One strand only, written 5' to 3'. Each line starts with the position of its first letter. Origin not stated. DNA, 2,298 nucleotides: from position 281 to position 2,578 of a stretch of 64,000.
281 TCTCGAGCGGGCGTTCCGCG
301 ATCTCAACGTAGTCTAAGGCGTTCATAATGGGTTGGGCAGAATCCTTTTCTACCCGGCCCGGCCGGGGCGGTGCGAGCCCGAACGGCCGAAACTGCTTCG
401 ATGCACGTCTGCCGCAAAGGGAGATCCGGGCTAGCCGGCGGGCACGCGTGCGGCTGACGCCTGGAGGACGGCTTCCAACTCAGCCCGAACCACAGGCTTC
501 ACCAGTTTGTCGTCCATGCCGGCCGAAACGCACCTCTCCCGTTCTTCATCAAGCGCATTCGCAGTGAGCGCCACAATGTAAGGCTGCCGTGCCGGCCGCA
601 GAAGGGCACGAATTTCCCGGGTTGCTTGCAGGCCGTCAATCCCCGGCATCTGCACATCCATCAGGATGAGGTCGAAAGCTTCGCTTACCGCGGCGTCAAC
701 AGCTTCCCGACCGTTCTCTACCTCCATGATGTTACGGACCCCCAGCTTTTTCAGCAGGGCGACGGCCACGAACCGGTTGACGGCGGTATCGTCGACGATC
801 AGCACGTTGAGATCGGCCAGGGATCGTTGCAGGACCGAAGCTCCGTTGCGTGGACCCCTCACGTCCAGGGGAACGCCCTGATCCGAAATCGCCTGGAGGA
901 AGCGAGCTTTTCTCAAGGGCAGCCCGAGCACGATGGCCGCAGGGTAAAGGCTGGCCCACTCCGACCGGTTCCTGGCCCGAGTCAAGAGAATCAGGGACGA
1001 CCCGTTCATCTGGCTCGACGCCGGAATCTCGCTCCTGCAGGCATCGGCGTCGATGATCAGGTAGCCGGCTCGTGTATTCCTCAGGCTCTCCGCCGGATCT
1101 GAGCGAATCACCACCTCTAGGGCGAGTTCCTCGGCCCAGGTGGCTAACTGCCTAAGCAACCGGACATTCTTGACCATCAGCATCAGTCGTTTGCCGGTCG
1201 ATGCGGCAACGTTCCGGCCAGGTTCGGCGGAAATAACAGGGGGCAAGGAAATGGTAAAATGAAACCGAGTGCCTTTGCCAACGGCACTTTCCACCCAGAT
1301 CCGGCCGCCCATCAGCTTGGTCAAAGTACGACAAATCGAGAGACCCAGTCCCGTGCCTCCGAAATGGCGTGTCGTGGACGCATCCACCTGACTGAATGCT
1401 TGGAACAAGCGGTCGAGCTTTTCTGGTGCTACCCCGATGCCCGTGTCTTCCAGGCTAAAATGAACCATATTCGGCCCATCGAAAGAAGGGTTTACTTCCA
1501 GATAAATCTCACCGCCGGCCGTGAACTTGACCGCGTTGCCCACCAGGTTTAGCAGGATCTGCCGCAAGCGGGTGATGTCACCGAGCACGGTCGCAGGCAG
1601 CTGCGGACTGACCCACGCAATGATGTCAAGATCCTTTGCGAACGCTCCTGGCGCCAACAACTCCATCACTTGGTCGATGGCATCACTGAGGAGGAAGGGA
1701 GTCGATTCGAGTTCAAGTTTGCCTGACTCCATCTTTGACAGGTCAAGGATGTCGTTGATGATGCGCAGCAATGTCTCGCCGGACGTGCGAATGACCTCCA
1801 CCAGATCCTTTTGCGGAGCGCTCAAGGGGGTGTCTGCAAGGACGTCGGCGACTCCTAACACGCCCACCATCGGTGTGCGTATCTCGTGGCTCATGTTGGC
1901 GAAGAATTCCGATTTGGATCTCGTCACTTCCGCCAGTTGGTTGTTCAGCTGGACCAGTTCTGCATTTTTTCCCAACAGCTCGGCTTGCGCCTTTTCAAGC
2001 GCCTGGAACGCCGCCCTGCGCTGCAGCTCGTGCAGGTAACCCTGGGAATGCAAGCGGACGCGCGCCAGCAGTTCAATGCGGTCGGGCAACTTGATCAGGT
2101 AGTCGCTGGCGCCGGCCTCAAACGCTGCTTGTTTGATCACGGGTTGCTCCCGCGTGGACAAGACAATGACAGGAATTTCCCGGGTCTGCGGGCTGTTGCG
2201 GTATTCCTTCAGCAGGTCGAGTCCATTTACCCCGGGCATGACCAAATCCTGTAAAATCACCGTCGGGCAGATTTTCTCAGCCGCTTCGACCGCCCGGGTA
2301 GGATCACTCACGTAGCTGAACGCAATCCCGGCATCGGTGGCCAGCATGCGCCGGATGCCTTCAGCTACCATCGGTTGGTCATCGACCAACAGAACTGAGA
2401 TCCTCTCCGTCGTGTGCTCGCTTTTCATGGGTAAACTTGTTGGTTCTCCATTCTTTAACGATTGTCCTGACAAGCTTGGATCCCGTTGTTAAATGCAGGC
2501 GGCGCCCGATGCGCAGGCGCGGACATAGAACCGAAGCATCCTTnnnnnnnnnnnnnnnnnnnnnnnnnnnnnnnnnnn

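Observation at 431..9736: Wsp-order chemosensory operon whose terminal gene is a receiver-histidine kinase-receiver hybrid instead of a WspR diguanylate cyclase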

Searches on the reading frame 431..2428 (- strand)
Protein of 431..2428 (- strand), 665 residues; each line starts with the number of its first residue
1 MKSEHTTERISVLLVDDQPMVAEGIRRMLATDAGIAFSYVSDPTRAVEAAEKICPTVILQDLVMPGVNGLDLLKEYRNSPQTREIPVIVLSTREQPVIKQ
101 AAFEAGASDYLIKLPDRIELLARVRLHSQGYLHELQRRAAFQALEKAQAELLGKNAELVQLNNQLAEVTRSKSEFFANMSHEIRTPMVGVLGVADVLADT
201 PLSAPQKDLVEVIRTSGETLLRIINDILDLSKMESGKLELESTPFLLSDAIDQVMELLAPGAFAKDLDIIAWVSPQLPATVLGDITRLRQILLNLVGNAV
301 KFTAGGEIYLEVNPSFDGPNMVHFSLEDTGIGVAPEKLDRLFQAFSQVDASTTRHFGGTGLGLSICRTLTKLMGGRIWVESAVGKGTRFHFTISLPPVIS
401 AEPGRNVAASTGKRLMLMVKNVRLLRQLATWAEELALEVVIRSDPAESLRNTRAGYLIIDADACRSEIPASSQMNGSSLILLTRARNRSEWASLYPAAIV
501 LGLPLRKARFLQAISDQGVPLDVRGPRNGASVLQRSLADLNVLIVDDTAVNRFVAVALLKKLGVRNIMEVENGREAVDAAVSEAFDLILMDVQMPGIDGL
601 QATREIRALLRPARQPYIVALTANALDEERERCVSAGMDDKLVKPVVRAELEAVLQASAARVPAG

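Call 3: search_protein_families(library=pfam, proteins=[window:431-2428:-], max_evalue=0.01)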
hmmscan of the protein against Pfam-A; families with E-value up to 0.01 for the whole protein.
window:431-2428:- (665 aa): 3 families
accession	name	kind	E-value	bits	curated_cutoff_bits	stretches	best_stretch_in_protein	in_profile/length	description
PF00072.30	Response_reg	-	5.4e-47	159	30.2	2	542-655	1-110/111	Response regulator receiver domain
PF02518.31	HATPase_c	-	9e-33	113.5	26.4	1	283-396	1-110/111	Histidine kinase-, DNA gyrase B-, and HSP90-like ATPase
PF00512.31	HisKA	-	2e-21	76.2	26.9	1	171-236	1-66/66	His Kinase A (phospho-acceptor) domain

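Call 4: search_protein_families(library=ncbifam, proteins=[window:431-2428:-], max_evalue=0.01)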
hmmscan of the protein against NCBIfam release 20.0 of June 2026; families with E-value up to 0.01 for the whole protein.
window:431-2428:- (665 aa): 158 families (the best 25 are shown)
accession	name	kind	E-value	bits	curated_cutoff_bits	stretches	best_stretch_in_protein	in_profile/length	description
NF008318.0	PRK11107.1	equivalog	1.1e-128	430.8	890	2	155-657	276-783/920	two-component sensor histidine kinase BarA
TIGR02956.1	TMAO_torS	equivalog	8.5e-106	355.1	676.5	2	164-397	456-684/967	TMAO reductase system sensor histidine kinase/response regulator TorS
NF011874.0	PRK15347.1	equivalog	6.9e-101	338.7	852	3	162-431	388-640/921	two component system sensor kinase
NF045901.1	HisKinLetSLeg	equivalog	2.3e-99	333.7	1650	3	142-402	263-525/906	two-component system sensor histidine kinase LetS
NF008099.0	PRK10841.1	equivalog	1.2e-93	314.5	920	2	166-662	464-943/949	two-component system sensor histidine kinase RcsC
NF041947.1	LuxQ_Vibrio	equivalog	1.7e-93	314.1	1200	3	167-400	467-701/843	quorum-sensing autoinducer 2 sensor kinase/phosphatase LuxQ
NF008302.0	PRK11091.1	equivalog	1.7e-90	304.3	838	2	160-425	271-537/779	aerobic respiration two-component sensor histidine kinase ArcB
NF038297.2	hybrid_HK_HrmK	equivalog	1.3e-79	268.5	725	3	151-397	214-457/607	hybrid histidine kinase/response regulator HrmK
NF047465.1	hybrid_HK_LvrA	exception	2.6e-65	220.9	1200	3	141-407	171-434/819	hybrid histidine kinase/response regulator LvrA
NF008543.0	PRK11466.1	equivalog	2.1e-61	207.9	982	2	146-448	418-717/914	TMAO reductase system sensor histidine kinase/response regulator TorS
NF046044.1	PnpS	equivalog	1.5e-54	185.5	400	1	165-393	163-389/390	two-component system histidine kinase PnpS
NF007420.1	PRK09959.1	equivalog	1.5e-47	161.9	1995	2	162-399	702-938/1197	acid-sensing system histidine kinase EvgS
NF041880.1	EPS_EpsF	equivalog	1.8e-47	162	900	3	168-393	270-489/492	response regulator EpsF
NF033092.0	HK_WalK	equivalog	1.8e-46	159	725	1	124-394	325-593/594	cell wall metabolism sensor histidine kinase WalK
TIGR02966.1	phoR_proteo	equivalog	2.2e-45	155.1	334.2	1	153-393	93-333/333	phosphate regulon sensor histidine kinase PhoR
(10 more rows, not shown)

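Call 10: find_homologous_proteins(query=window:431-2428:-, max_evalue=1e-20)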
Query window:431-2428:- (665 aa): 7996 proteins with E <= 1e-20 among 8000 candidates; the best 120 are listed.
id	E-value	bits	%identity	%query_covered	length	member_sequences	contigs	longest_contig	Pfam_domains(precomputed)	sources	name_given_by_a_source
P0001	0.0e+0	1430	100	100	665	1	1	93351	PF02518.32,PF00512.32,PF00072.31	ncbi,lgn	ncbi:MAG TPA: response regulator [Chthoniobacterales bacterium]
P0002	2.1e-259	880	64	98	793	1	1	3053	PF02518.32,PF00512.32,PF00072.31,PF01627.29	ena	-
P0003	2.3e-258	877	63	98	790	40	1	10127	PF02518.32,PF00512.32,PF00072.31,PF01627.29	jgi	jgi:signal transduction histidine kinase/HPt (histidine-containing phosphotransfer) domain-containin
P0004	1.4e-257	874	63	98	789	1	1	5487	PF02518.32,PF00512.32,PF00072.31,PF01627.29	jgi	jgi:signal transduction histidine kinase/HPt (histidine-containing phosphotransfer) domain-containin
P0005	7.3e-257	872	62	98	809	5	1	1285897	PF02518.32,PF00512.32,PF00072.31,PF01627.29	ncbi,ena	-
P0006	3.0e-256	870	63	98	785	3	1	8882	PF02518.32,PF00512.32,PF00072.31,PF01627.29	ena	-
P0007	7.6e-256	868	63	99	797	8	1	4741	PF02518.32,PF00512.32,PF00072.31,PF01627.29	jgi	jgi:signal transduction histidine kinase/HPt (histidine-containing phosphotransfer) domain-containin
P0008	7.6e-255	865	63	99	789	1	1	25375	PF02518.32,PF00512.32,PF00072.31,PF01627.29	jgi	jgi:signal transduction histidine kinase/HPt (histidine-containing phosphotransfer) domain-containin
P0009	2.0e-254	864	62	98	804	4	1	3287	PF02518.32,PF00512.32,PF00072.31,PF01627.29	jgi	-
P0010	4.7e-254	862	62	98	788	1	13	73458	PF02518.32,PF00512.32,PF00072.31,PF01627.29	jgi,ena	jgi:signal transduction histidine kinase/HPt (histidine-containing phosphotransfer) domain-containin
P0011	5.9e-254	862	62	99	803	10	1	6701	PF02518.32,PF00512.32,PF00072.31,PF01627.29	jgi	jgi:signal transduction histidine kinase/HPt (histidine-containing phosphotransfer) domain-containin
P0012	9.7e-254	861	62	99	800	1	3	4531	PF02518.32,PF00512.32,PF00072.31,PF01627.29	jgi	jgi:two-component system, sensor histidine kinase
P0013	1.0e-253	861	62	99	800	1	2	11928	PF02518.32,PF00512.32,PF00072.31,PF01627.29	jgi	jgi:signal transduction histidine kinase/HPt (histidine-containing phosphotransfer) domain-containin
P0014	1.3e-253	861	62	98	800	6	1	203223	PF02518.32,PF00512.32,PF00072.31,PF01627.29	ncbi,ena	-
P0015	1.8e-253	860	62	98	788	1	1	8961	PF02518.32,PF00512.32,PF00072.31,PF01627.29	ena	-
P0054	5.1e-247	839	61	97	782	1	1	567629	PF02518.32,PF00512.32,PF00072.31,PF01627.29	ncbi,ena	-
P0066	6.9e-241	819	61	98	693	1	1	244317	PF02518.32,PF00512.32,PF00072.31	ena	-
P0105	1.7e-171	590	47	99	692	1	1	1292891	PF02518.32,PF00512.32,PF00072.31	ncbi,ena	-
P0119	1.9e-169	583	46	99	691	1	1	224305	PF02518.32,PF00512.32,PF00072.31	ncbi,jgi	ncbi:MAG: response regulator [Opitutaceae bacterium]|jgi:signal transduction histidine kinase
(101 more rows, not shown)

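Call 14: find_encoding_contigs(protein=P0005, flank=10000, max_places=2)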
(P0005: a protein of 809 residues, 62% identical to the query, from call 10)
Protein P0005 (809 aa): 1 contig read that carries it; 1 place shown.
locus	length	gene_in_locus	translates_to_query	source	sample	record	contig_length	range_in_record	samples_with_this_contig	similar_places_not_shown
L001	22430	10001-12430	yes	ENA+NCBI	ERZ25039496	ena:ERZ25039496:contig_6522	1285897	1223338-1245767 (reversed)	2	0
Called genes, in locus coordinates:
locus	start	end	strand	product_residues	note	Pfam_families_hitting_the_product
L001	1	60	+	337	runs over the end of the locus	PF13384:HTH_23, PF13518:HTH_28, PF13551:HTH_29, PF13565:HTH_32, PF13592:HTH_33, PF13358:DDE_3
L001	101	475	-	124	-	-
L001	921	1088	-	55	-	-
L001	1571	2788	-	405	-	PF14319:Zn_Tnp_IS91, PF04986:Y2_Tnp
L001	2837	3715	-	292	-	PF13495:Phage_int_SAM_4, PF00589:Phage_integrase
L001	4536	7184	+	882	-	PF01526:DDE_Tnp_Tn3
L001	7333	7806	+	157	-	PF00072:Response_reg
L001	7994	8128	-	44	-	-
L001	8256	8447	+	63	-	-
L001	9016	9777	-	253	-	PF10114:PocR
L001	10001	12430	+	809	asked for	PF00072:Response_reg, PF00512:HisKA, PF02518:HATPase_c, PF00072:Response_reg, PF01627:Hpt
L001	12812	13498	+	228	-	PF07929:PRiA4_ORF3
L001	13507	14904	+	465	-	-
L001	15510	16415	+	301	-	-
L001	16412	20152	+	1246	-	PF13432:TPR_16 (weak), PF13424:TPR_12 (weak), PF13429:TPR_15, PF13432:TPR_16, PF14559:TPR_19 (weak), PF23914:TPR_CcmH_CycH (weak), PF13429:TPR_15 (weak), PF14559:TPR_19, +26 more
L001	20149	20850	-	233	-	PF04002:RadC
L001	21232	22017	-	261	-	PF01695:IstB_IS21, PF13191:AAA_16 (faint), PF00308:Bac_DnaA (weak)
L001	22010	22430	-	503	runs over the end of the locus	PF00665:rve, PF22483:Mu-transpos_C_2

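Call 15: find_encoding_contigs(protein=P0105, flank=10000, max_places=2)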
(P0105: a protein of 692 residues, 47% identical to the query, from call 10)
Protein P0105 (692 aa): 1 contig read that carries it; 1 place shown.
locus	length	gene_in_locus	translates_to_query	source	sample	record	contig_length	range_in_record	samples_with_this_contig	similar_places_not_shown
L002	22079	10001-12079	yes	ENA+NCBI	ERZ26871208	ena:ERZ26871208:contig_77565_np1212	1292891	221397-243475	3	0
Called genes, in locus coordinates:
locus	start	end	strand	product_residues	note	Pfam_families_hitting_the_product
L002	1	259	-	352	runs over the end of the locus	PF00180:Iso_dh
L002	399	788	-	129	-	PF00903:Glyoxalase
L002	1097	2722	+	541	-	PF12729:4HB_MCP_1, PF00672:HAMP, PF00015:MCPsignal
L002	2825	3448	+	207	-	PF12729:4HB_MCP_1 (faint), PF02203:TarH (weak)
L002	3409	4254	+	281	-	PF00015:MCPsignal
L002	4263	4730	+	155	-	PF01584:CheW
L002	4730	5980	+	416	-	PF01739:CheR, PF08242:Methyltransf_12 (faint), PF13649:Methyltransf_25 (faint), PF07719:TPR_2 (faint), PF00515:TPR_1 (faint)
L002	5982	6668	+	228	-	PF01584:CheW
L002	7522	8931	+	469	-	PF02518:HATPase_c, PF01584:CheW, PF00072:Response_reg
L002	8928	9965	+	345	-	PF00072:Response_reg, PF01339:CheB_methylest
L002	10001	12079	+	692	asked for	PF00072:Response_reg, PF00512:HisKA, PF02518:HATPase_c, PF00072:Response_reg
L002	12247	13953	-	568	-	PF05157:MshEN, PF00437:T2SSE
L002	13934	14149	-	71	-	-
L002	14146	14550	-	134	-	PF00072:Response_reg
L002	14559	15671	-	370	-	PF00072:Response_reg, PF00512:HisKA, PF02518:HATPase_c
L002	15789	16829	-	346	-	PF01408:GFO_IDH_MocA, PF22725:GFO_IDH_MocA_C3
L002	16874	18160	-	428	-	PF01120:Alpha_L_fucos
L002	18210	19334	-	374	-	PF00005:ABC_tran, PF17912:OB_MalK, PF08402:TOBE_2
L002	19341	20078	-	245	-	PF01261:AP_endonuc_2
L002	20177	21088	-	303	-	PF01261:AP_endonuc_2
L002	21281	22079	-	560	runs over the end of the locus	PF00528:BPD_transp_1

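Call 16: find_encoding_contigs(protein=P0119, flank=10000, max_places=2)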
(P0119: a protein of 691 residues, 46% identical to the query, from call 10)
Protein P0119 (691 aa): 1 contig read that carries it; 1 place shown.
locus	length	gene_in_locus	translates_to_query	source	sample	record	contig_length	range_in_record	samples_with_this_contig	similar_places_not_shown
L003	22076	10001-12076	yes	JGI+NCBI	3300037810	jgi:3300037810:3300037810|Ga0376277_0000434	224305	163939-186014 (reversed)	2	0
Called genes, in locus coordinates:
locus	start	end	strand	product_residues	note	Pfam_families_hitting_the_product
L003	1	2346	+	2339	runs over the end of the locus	-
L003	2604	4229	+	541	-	PF12729:4HB_MCP_1, PF00672:HAMP, PF00015:MCPsignal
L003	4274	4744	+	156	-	PF01584:CheW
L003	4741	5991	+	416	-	PF01739:CheR, PF08242:Methyltransf_12 (faint), PF08241:Methyltransf_11 (weak), PF13649:Methyltransf_25 (weak), PF00515:TPR_1 (faint), PF07719:TPR_2 (faint), PF13181:TPR_8 (faint)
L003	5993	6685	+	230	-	PF01584:CheW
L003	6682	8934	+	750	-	PF01627:Hpt, PF02518:HATPase_c, PF01584:CheW, PF00072:Response_reg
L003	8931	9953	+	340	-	PF00072:Response_reg, PF01339:CheB_methylest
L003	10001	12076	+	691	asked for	PF00072:Response_reg, PF00512:HisKA, PF02518:HATPase_c, PF00072:Response_reg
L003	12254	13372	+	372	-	PF00392:GntR, PF00532:Peripla_BP_1, PF13377:Peripla_BP_3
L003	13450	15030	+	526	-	PF12951:PATR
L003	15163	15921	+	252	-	PF13385:Laminin_G_3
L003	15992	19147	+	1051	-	-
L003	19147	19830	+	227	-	-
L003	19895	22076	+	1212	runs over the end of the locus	PF02837:Glyco_hydro_2_N, PF22666:Glyco_hydro_2_N2, PF00703:Glyco_hydro_2, PF02836:Glyco_hydro_2_C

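Call 17: find_encoding_contigs(protein=P0014, flank=10000, max_places=2)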
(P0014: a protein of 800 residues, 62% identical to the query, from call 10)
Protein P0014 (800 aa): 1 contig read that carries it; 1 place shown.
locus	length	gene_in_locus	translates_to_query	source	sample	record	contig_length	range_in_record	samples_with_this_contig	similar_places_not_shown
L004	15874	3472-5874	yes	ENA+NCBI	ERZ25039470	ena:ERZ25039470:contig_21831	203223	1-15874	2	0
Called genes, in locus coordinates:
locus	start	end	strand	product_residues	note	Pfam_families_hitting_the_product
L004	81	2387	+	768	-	PF01627:Hpt, PF02518:HATPase_c, PF01584:CheW, PF00072:Response_reg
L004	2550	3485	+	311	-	PF01339:CheB_methylest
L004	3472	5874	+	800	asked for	PF00072:Response_reg, PF00512:HisKA, PF02518:HATPase_c, PF00072:Response_reg, PF01627:Hpt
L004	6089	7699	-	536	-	PF01266:DAO (faint), PF01494:FAD_binding_3, PF21274:Rng_hyd_C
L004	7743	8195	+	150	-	PF01047:MarR, PF12802:MarR_2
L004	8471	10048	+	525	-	PF00070:Pyr_redox (faint), PF00743:FMO-like, PF01266:DAO (faint), PF01494:FAD_binding_3 (faint), PF07992:Pyr_redox_2, PF13450:NAD_binding_8, PF13738:Pyr_redox_3, PF13434:Lys_Orn_oxgnase, +1 more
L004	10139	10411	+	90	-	-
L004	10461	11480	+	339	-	PF01149:Fapy_DNA_glyco, PF06831:H2TH, PF06827:zf-FPG_IleRS (weak)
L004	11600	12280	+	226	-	PF01740:STAS, PF13466:STAS_2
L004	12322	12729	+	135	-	-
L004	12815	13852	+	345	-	PF00561:Abhydrolase_1 (weak), PF12146:Hydrolase_4 (weak), PF12697:Abhydrolase_6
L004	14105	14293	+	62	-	PF04226:Transgly_assoc (weak)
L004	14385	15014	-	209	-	PF11454:DUF3016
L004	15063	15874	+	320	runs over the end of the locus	PF00690:Cation_ATPase_N, PF00122:E1-E2_ATPase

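Call 18: find_encoding_contigs(protein=P0054, flank=10000, max_places=2)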
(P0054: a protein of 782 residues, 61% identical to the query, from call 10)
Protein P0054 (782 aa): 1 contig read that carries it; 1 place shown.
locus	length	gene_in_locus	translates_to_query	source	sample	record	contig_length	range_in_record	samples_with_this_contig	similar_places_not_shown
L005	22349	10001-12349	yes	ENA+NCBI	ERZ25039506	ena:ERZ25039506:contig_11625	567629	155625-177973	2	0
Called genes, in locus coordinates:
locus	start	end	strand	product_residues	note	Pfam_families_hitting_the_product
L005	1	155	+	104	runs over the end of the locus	-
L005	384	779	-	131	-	PF04226:Transgly_assoc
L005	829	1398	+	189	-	PF09861:Lar_N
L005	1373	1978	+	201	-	PF21113:LarA_C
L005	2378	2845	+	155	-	PF02203:TarH, PF12729:4HB_MCP_1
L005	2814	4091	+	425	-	PF00672:HAMP, PF00015:MCPsignal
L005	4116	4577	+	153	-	PF01584:CheW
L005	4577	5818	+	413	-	PF08242:Methyltransf_12 (faint), PF01739:CheR, PF25063:ARM_TT21_C (faint), PF13181:TPR_8 (weak)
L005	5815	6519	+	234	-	PF01584:CheW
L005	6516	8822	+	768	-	PF01627:Hpt, PF02518:HATPase_c, PF01584:CheW, PF00072:Response_reg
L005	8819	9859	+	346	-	PF00072:Response_reg, PF01339:CheB_methylest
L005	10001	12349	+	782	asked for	PF00072:Response_reg, PF00512:HisKA, PF02518:HATPase_c, PF00072:Response_reg, PF01627:Hpt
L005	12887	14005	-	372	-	PF12679:ABC2_membrane_2 (weak), PF12698:ABC2_membrane_3, PF01061:ABC2_membrane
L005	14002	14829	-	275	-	PF00005:ABC_tran, PF13304:AAA_21 (faint)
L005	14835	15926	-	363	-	PF25917:BSH_RND, PF25919:BSH_CusB (weak), PF25973:BSH_CzcB (faint), PF25876:HH_MFP_RND (weak), PF25954:Beta-barrel_RND_2 (weak)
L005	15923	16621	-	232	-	PF00440:TetR_N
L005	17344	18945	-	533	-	PF00875:DNA_photolyase, PF03441:FAD_binding_7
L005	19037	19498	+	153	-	-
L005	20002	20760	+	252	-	-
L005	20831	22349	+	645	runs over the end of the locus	PF03193:RsgA_GTPase (faint), PF00005:ABC_tran, PF02463:SMC_N (faint), PF13304:AAA_21 (faint), PF13401:AAA_22 (faint), PF12848:ABC_tran_Xtn, PF00005:ABC_tran, PF16326:ABC_tran_CTD, +2 more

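Call 19: find_encoding_contigs(protein=P0066, flank=10000, max_places=2)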
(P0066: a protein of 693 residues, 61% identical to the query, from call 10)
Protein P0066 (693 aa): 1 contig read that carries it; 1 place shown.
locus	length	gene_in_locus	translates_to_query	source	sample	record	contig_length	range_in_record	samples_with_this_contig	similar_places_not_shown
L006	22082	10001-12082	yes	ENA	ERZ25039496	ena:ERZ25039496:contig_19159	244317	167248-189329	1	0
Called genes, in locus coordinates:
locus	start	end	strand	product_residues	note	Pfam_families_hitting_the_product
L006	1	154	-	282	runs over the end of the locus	-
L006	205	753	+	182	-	-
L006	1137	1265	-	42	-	-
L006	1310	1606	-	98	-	-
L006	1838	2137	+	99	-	-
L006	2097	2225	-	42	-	-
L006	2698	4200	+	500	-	PF12729:4HB_MCP_1, PF00015:MCPsignal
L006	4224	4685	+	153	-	PF01584:CheW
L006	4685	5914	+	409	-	PF01739:CheR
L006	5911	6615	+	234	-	PF01584:CheW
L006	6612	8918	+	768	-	PF01627:Hpt, PF02518:HATPase_c, PF01584:CheW, PF00072:Response_reg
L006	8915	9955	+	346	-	PF00072:Response_reg, PF01339:CheB_methylest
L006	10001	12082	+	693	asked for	PF00072:Response_reg, PF00512:HisKA, PF02518:HATPase_c, PF00072:Response_reg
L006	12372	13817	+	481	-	PF01262:AlaDh_PNT_C (faint), PF01266:DAO (faint), PF03486:HI0933_like (weak), PF07992:Pyr_redox_2, PF12831:FAD_oxidored, PF13450:NAD_binding_8 (faint), PF00070:Pyr_redox, PF02852:Pyr_redox_dim, +1 more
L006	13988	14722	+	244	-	-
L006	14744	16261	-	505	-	PF02515:CoA_transf_3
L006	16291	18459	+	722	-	PF21348:RGL11_C (faint), PF01839:FG-GAP (faint), PF12256:TcdB_toxin_midN (faint), PF25292:Beta-prop_CGLA (faint), PF13517:FG-GAP_3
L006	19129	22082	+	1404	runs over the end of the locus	PF12951:PATR, PF03797:Autotransporter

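Call 20: search_dna_similar(query=window:431-2428:-, collection=plasmids, mode=protein, max_rows=40, max_evalue=1e-30)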
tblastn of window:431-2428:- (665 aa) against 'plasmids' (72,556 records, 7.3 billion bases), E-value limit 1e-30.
Records with a match: 1411; places in all: 2052; records where one place covers at least 80% of the query: 10.
Best place of each record, by identity: <60% 1411.
By first word of the organism name: Klebsiella 347; Rhizobium 140; Ralstonia 136; Sinorhizobium 87; Phaeobacter 59; Azospirillum 42; Leisingera 23; Agrobacterium 23; Ensifer 20; Vibrio 20; and 146 more.
By predicted mobility (MOB-suite, as given by PLSDB): non-mobilizable 689; conjugative 462; mobilizable 260.
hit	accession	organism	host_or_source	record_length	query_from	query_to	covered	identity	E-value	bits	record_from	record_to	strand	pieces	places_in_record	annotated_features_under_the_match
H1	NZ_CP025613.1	Niveispirillum cyanobacteriorum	sing cell,cyanobacterial aggregates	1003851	3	657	98%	34.0%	2e-78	280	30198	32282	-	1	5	none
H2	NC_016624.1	Azospirillum lipoferum 4B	-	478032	117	655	81%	38.6%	5e-85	299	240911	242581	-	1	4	response regulator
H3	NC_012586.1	Sinorhizobium fredii NGR234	-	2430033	144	663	78%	39.8%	1e-92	322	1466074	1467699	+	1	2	record has no annotation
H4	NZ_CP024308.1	Sinorhizobium fredii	Phaseolus vulgaris,cell culture,plant ...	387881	144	663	78%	39.7%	2e-83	295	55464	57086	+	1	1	hybrid sensor histidine kinase/response regulator | PAS-domain containing protein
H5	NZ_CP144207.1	Sinorhizobium chiapasense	mixed culture,rhizosphere soil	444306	146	665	78%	39.5%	2e-86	303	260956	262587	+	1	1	response regulator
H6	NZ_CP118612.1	Ensifer adhaerens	Pure isolate,Rhizosphere of Cyperus ...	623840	146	656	77%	40.1%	2e-94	327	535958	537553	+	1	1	response regulator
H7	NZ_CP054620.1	Azospirillum oryzae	cell culture,soil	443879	134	664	80%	38.6%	2e-83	295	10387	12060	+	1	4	response regulator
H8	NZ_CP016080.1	Mesorhizobium loti NZP2037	Lotus,cell culture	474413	116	656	81%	37.6%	5e-92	320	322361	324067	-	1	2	GAF domain-containing protein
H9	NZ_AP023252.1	Mesorhizobium sp. 131-2-5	Lotus japonicus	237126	116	656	81%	37.5%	4e-91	317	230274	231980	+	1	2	GAF domain-containing protein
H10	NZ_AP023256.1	Mesorhizobium sp. 131-3-5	Lotus japonicus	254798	116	656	81%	37.5%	4e-91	317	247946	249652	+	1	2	GAF domain-containing protein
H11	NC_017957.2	Tistrella mobilis KA081020-065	-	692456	138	665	79%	38.0%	1e-80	286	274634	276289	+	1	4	PAS domain S-box protein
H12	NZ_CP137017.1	Sinorhizobium fredii GR64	Phaseolus vulgaris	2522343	144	656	77%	38.9%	7e-88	308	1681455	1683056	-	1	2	record has no annotation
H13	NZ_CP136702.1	Tritonibacter scottomollicae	Macrocystis pyrifera gametophyte,Whole ...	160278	141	659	78%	38.2%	2e-74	268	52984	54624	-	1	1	response regulator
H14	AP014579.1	Burkholderia sp. RPE67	Riptortus pedestris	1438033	110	663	83%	35.7%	2e-78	280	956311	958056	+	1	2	uncharacterized protein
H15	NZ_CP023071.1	Sinorhizobium fredii CCBAU 83666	G.max,nodule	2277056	144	656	77%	38.6%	9e-87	305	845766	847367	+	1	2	record has no annotation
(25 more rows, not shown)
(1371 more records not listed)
